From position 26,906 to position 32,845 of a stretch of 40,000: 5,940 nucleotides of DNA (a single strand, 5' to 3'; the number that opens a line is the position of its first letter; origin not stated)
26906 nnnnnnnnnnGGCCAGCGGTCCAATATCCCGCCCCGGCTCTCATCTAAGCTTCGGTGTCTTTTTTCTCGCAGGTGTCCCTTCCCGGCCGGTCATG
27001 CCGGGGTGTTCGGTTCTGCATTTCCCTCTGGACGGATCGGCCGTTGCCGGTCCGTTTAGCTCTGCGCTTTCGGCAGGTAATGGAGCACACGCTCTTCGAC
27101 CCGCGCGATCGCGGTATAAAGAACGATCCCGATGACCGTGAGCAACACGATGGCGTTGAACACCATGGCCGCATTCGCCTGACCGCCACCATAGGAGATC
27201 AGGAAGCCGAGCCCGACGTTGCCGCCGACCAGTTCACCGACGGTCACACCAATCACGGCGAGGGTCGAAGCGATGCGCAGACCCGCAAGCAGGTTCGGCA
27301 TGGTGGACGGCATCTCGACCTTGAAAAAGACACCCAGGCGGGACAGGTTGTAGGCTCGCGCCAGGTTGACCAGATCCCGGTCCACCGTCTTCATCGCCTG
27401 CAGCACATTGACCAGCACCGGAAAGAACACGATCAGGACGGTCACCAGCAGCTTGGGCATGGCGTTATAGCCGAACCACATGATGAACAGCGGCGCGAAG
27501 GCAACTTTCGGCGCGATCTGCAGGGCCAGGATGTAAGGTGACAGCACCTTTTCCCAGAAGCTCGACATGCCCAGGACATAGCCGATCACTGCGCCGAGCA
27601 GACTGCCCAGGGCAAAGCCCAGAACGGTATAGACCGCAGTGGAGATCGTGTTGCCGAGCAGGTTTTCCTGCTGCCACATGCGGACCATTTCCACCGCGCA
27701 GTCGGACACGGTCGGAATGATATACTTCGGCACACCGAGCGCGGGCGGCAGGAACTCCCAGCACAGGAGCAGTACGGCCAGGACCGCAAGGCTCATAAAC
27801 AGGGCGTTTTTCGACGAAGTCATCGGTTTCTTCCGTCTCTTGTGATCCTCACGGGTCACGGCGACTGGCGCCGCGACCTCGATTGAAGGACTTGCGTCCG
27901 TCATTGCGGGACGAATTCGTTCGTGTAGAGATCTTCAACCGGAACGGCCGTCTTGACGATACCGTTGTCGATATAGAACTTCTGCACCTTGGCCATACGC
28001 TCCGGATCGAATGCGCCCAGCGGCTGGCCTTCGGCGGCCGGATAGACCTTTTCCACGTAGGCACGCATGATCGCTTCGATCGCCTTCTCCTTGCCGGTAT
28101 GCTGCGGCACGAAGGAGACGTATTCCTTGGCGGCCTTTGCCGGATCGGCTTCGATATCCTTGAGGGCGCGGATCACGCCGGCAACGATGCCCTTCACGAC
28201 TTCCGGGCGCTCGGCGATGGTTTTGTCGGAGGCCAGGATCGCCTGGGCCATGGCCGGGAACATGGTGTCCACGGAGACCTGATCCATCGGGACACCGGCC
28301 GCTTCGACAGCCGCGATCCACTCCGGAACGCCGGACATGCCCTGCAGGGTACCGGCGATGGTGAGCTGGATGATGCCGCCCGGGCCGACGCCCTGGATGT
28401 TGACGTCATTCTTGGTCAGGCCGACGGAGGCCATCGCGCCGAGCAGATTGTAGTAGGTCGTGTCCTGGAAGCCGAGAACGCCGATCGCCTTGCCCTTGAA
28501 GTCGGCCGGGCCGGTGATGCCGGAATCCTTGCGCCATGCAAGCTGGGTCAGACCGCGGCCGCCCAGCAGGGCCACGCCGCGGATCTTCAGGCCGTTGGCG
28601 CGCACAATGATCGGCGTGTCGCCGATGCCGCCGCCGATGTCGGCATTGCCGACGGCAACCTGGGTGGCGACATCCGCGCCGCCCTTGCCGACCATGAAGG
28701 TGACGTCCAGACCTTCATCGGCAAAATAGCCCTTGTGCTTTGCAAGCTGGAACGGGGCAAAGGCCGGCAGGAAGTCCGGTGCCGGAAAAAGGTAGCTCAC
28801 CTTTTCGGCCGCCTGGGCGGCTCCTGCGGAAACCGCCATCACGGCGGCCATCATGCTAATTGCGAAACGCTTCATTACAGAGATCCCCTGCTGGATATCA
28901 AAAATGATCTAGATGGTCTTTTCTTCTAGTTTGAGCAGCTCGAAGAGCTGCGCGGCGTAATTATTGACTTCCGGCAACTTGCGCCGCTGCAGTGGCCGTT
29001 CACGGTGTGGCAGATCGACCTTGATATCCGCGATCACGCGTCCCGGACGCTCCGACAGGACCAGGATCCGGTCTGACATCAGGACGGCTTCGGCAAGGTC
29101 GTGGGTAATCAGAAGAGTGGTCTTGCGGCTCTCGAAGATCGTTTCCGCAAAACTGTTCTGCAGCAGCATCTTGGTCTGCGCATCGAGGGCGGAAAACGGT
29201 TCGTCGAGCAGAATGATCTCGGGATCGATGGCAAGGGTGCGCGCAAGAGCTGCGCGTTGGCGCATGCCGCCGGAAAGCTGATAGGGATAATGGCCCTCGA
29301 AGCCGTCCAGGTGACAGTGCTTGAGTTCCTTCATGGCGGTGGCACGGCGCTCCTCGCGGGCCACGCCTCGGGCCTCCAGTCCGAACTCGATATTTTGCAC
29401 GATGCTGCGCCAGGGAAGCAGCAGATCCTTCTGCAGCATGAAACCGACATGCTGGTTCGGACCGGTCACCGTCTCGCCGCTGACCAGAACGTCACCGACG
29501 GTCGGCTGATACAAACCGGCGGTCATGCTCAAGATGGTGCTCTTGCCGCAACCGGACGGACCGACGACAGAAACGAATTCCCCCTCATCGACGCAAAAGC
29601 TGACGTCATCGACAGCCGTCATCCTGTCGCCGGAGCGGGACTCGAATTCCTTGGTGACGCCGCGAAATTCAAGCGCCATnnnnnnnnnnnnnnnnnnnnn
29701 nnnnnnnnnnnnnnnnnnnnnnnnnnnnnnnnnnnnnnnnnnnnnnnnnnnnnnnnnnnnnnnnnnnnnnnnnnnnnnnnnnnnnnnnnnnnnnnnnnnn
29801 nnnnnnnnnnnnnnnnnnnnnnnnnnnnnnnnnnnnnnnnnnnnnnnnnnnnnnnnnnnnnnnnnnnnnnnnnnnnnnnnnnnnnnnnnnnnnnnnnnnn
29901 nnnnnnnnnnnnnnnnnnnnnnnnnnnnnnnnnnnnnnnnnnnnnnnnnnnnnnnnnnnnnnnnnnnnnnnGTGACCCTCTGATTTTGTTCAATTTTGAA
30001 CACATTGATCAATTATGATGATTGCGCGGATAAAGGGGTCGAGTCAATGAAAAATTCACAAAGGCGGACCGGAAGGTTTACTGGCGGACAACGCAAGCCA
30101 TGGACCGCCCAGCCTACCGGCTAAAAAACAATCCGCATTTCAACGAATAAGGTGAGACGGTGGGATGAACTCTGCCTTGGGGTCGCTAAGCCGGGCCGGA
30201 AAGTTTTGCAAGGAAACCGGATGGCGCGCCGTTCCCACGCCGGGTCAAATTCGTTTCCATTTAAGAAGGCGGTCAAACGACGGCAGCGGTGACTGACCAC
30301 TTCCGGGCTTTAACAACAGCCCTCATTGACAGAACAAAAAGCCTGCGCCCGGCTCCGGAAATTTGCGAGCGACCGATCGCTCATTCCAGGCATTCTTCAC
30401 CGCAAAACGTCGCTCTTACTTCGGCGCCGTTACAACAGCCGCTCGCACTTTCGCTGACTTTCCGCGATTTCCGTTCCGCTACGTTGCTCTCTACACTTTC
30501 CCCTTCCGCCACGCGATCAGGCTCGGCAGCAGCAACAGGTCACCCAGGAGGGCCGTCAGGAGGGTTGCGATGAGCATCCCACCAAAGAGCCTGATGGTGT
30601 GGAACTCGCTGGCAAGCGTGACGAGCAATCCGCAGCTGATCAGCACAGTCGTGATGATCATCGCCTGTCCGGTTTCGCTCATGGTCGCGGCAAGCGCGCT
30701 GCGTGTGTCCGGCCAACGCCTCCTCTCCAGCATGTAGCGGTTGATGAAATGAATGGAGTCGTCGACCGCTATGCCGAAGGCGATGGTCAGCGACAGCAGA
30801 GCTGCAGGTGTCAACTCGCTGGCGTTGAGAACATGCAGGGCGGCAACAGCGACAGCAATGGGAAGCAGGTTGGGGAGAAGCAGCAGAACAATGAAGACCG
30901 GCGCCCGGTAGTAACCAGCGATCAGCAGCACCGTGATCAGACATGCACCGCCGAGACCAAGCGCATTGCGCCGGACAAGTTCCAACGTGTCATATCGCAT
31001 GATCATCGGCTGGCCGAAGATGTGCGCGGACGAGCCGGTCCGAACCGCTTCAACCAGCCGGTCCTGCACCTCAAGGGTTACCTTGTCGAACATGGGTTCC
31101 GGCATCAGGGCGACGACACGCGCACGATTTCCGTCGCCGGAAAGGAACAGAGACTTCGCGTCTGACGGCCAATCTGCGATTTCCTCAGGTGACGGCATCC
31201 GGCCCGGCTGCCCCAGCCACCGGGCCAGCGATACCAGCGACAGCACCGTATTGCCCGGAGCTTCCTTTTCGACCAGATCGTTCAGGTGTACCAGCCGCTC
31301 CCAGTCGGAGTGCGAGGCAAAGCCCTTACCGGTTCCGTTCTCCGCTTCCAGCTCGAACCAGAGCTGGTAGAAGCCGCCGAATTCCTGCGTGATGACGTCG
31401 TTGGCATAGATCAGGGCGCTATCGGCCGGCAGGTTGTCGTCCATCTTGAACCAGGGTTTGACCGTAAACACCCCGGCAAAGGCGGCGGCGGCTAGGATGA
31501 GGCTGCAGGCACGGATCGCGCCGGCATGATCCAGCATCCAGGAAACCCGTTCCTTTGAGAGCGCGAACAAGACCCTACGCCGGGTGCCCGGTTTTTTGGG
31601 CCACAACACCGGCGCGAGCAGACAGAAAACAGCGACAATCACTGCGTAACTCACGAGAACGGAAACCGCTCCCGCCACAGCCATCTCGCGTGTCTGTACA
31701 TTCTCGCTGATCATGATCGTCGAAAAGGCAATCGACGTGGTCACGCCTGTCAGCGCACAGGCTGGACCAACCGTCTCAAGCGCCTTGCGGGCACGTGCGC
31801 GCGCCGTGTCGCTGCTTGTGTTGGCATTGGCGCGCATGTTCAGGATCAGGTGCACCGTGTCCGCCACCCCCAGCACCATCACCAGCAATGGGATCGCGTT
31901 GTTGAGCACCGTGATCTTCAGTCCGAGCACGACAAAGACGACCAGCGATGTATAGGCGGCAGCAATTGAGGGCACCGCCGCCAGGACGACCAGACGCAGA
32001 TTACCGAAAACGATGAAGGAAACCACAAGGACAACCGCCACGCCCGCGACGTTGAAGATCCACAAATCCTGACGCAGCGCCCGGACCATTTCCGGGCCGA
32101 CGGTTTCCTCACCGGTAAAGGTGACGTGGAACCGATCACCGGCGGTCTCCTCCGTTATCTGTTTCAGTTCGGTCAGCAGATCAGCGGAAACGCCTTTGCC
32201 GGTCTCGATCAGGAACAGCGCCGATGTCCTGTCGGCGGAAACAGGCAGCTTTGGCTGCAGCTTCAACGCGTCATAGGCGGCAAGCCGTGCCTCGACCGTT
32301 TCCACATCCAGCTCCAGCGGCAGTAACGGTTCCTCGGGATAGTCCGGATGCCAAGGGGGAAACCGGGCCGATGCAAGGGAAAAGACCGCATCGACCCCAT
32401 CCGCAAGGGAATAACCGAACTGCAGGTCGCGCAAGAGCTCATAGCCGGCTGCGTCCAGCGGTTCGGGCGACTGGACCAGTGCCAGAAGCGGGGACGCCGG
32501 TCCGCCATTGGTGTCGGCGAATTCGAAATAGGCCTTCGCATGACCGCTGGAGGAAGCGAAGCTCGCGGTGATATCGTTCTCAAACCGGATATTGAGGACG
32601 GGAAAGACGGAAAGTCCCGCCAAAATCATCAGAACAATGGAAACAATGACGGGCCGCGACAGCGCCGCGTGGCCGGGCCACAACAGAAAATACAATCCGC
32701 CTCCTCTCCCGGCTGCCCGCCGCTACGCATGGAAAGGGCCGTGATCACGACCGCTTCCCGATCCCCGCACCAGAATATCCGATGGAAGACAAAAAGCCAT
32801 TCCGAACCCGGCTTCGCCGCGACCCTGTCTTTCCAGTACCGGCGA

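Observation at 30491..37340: A cyclase-less isoprenoid cluster: polyprenyl synthase coupled to a flavin monooxygenase, with a P450, an MMPL exporter and a secreted lipocalin-like protein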

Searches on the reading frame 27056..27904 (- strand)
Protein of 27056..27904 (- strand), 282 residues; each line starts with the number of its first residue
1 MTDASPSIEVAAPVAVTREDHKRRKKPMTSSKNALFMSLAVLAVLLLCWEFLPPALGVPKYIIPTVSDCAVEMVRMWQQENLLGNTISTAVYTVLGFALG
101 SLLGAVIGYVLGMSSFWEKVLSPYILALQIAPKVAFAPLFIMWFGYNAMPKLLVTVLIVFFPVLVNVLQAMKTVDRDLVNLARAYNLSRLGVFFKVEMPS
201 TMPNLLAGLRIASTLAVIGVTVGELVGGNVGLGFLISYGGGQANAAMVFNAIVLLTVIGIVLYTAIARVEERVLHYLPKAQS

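Call 3: search_protein_families(library=pfam, proteins=[window:27056-27904:-])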
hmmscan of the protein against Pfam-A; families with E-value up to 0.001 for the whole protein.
window:27056-27904:- (282 aa): 1 family
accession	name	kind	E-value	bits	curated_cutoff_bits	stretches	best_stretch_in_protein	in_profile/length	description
PF00528.27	BPD_transp_1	-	4.1e-28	98.8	26.4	1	102-273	3-182/184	Binding-protein-dependent transport system inner membrane component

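Call 4: search_protein_families(library=ncbifam, proteins=[window:27056-27904:-])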
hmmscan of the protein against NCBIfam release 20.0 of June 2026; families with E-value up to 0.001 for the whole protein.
window:27056-27904:- (282 aa): 10 families
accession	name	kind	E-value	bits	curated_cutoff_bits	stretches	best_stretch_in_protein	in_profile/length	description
NF040733.1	ABC_perm_U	equivalog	9.4e-31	107.2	295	1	31-274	4-246/251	ABC transporter permease subunit SaoP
NF008470.0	PRK11365.1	equivalog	1.8e-28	99.7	347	1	85-274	61-250/263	aliphatic sulfonate ABC transporter permease SsuC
TIGR01183.1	ntrB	equivalog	3e-23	82.6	209.05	1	90-267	23-200/202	nitrate ABC transporter permease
NF007545.0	PRK10160.1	equivalog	3.7e-23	82.3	342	1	14-274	3-268/275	taurine ABC transporter permease TauC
NF008196.0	PRK10952.1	equivalog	7e-13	48.1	439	1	37-262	107-324/356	glycine betaine/L-proline ABC transporter permease ProW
TIGR03416.1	ABC_choXWV_perm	equivalog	1.9e-11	43.9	363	1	80-262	82-263/267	choline ABC transporter permease subunit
NF040839.1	tungstate_WtpB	equivalog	0.00014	21.6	340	1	98-213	58-190/251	tungstate ABC transporter permease WtpB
TIGR02141.1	modB_ABC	equivalog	0.00015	21.5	182.6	0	150-263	81-202/208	molybdate ABC transporter permease subunit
NF006939.0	PRK09421.1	equivalog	0.00028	20.4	262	1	136-221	77-168/230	molybdate ABC transporter permease subunit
NF007047.0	PRK09500.1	equivalog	0.00058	19.5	326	1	76-228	50-208/257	spermidine/putrescine ABC transporter permease PotC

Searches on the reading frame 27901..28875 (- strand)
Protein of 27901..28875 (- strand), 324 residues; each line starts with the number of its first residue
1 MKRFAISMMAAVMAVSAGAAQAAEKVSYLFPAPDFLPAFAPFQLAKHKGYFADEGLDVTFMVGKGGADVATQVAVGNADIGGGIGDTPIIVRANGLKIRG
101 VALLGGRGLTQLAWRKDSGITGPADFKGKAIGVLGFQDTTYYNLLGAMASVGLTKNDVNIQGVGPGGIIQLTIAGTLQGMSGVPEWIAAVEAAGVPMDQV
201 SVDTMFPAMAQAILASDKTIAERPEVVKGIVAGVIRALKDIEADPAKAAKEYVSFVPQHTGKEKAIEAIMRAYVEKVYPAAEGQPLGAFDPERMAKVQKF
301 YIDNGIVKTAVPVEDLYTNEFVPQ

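Call 3: search_protein_families(library=pfam, proteins=[window:27901-28875:-])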
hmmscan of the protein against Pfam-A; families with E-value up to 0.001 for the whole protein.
window:27901-28875:- (324 aa): 2 families
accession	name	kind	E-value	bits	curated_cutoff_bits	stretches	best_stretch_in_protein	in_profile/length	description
PF09084.16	NMT1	-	5.8e-29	102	20.5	1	37-248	2-216/216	NMT1/THI5 like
PF13379.11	NMT1_2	-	4.8e-07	30.3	24.7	1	40-249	19-245/252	NMT1-like family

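Call 4: search_protein_families(library=ncbifam, proteins=[window:27901-28875:-])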
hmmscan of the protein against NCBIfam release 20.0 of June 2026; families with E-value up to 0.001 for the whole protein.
window:27901-28875:- (324 aa): 4 families
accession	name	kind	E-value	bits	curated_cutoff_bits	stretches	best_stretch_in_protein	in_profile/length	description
TIGR01728.1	SsuA_fam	subfamily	8.1e-19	67.9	163.5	1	40-257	12-232/290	aliphatic sulfonate ABC transporter substrate-binding protein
TIGR01729.1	taurine_ABC_bnd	equivalog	3.9e-15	56.1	304.25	1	55-310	26-286/300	taurine ABC transporter substrate-binding protein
NF008553.0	PRK11480.1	equivalog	2.7e-09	36.7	490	1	8-250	5-244/320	taurine ABC transporter substrate-binding protein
TIGR02122.1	TRAP_TAXI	subfamily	3.1e-05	23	84.35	1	109-180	122-194/320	TAXI family TRAP transporter solute-binding subunit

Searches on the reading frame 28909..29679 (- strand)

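Call 3: search_protein_families(library=pfam, proteins=[window:28909-29679:-])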
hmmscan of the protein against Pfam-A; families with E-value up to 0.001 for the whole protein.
window:28909-29679:- (256 aa): 2 families
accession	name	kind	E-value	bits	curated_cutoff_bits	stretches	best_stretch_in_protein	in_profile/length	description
PF00005.33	ABC_tran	-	1.7e-30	106.8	25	1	24-162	2-136/137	ABC transporter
PF13304.12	AAA_21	-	6.8e-05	23.5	27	0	131-194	234-299/304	AAA domain, putative AbiEii toxin, Type IV TA system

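Call 4: search_protein_families(library=ncbifam, proteins=[window:28909-29679:-])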
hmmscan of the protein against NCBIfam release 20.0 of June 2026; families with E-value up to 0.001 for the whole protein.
window:28909-29679:- (256 aa): 188 families (the best 25 are shown)
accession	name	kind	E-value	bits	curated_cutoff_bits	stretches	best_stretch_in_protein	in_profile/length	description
NF040729.1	ABC_ATP_SaoA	equivalog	4.8e-66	222.7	360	1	3-250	2-244/248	ABC transporter ATP-binding protein SaoA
NF008421.0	PRK11248.1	equivalog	2.9e-62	210.5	357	1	20-226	14-220/255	taurine ABC transporter ATP-binding subunit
TIGR01184.1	ntrCD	subfamily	4.8e-55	186.6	291.8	1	24-243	2-221/230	nitrate ABC transporter ATP-binding protein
TIGR03265.1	PhnT2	equivalog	6.5e-54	183.5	457.7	1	6-209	8-209/353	putative 2-aminoethylphosphonate ABC transporter ATP-binding protein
TIGR01186.1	proV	subfamily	7.2e-53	180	326.6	1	21-210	7-205/363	betaine/proline/choline family ABC transporter ATP-binding protein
TIGR00968.1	3a0106s01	subfamily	1.2e-49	169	342.75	1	18-210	11-206/237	sulfate ABC transporter ATP-binding protein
NF008420.0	PRK11247.1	equivalog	2.7e-48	164.4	395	1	6-237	16-233/257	aliphatic sulfonates ABC transporter ATP-binding protein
NF008513.0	PRK11432.1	equivalog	1e-45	156.2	496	1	4-210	8-212/351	ferric ABC transporter ATP-binding protein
NF043075.1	MMSYN1_0197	equivalog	2e-45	155.2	550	1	3-210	3-208/341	spermidine/putrescine ABC transporter ATP-binding protein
TIGR01187.1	potA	subfamily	2.1e-45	155.2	355.6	1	39-210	2-176/325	polyamine ABC transporter ATP-binding protein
NF006987.0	PRK09452.1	equivalog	2.3e-45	154.9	482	1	3-210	18-223/378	spermidine/putrescine ABC transporter ATP-binding protein PotA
NF008653.0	PRK11650.1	subfamily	1.4e-44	152.6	432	1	3-210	4-210/357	sn-glycerol-3-phosphate ABC transporter ATP-binding protein UgpC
TIGR03258.1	PhnT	equivalog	1.6e-42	145.8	499.15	1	20-217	21-220/359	2-aminoethylphosphonate ABC transport system ATP-binding subunit PhnT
NF008621.0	PRK11607.1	equivalog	2.4e-42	145.1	613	1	3-209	20-224/377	putrescine ABC transporter ATP-binding subunit PotG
TIGR03415.1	ABC_choXWV_ATP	equivalog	3.7e-42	144.6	483.75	1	11-216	29-244/382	choline ABC transporter ATP-binding protein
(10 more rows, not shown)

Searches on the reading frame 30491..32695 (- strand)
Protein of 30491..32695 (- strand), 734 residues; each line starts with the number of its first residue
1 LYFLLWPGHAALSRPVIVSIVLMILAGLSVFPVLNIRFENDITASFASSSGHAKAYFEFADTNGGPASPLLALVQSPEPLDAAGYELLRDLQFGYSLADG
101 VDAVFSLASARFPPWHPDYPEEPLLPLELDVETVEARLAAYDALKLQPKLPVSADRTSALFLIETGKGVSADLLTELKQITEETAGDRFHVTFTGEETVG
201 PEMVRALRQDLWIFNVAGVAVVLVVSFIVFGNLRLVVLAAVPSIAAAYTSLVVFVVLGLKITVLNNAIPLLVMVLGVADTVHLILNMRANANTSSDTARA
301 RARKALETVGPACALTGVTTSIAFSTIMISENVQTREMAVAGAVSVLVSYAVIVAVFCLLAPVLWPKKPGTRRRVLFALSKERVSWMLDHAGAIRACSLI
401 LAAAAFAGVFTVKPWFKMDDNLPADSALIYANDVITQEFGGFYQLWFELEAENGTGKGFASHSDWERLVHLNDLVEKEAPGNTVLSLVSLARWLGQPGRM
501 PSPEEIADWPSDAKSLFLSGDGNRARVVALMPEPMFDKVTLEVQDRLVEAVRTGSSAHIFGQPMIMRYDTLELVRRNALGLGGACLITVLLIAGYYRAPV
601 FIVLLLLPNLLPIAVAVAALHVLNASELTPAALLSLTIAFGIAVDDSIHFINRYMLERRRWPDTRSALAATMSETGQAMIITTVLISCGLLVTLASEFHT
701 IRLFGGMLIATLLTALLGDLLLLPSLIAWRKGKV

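Call 3: search_protein_families(library=pfam, proteins=[window:30491-32695:-])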
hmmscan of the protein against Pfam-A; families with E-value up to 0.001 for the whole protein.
window:30491-32695:- (734 aa): 3 families
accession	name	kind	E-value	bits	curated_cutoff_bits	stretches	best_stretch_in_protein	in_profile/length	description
PF03176.21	MMPL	-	1.5e-23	83.8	20.5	2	505-728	66-300/333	MMPL family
PF02460.24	Patched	-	1.4e-10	41.6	23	1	229-357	24-150/156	Patched SSD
PF12349.14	Sterol-sensing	-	2.9e-09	37.4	22.3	1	236-358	9-130/153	Sterol-sensing domain of SREBP cleavage-activation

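Call 4: search_protein_families(library=ncbifam, proteins=[window:30491-32695:-])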
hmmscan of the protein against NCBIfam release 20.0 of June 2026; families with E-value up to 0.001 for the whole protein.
window:30491-32695:- (734 aa): 5 families
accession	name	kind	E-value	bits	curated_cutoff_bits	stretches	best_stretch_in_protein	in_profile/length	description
TIGR00921.1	2A067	subfamily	1e-30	106.4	351.9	2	553-727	170-343/733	hydrophobe/amphiphile efflux-3 (HAE3) family transporter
TIGR00833.1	actII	subfamily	4.1e-17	61.8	874.7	2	564-728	161-330/910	MMPL family RND transporter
TIGR03480.1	HpnN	hypoth_equivalog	5.5e-13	47.8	751.85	2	506-730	648-859/862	hopanoid biosynthesis associated RND transporter like protein HpnN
NF052374.1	HopndTporHpnN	equivalog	3.7e-05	22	1100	1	578-728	274-424/858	hopanoid transporter HpnN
TIGR00920.1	2A060605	subfamily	0.00025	19.3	778.35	1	250-358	107-213/887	hydroxymethylglutaryl-CoA reductase (NADPH)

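Call 49: search_solved_structures(query=window:30491-32695:-, max_evalue=0.001)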
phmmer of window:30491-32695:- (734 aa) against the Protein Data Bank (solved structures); distinct sequences matched with E-value up to 0.001: 2.
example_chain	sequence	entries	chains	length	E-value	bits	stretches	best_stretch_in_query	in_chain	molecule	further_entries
6v3f_A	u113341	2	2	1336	4.2e-05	25.2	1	175-382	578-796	NPC1-like intracellular cholesterol transporter 1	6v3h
8djk_A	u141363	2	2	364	0.00036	22.1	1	207-361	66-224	3-hydroxy-3-methylglutaryl-coenzyme A reductase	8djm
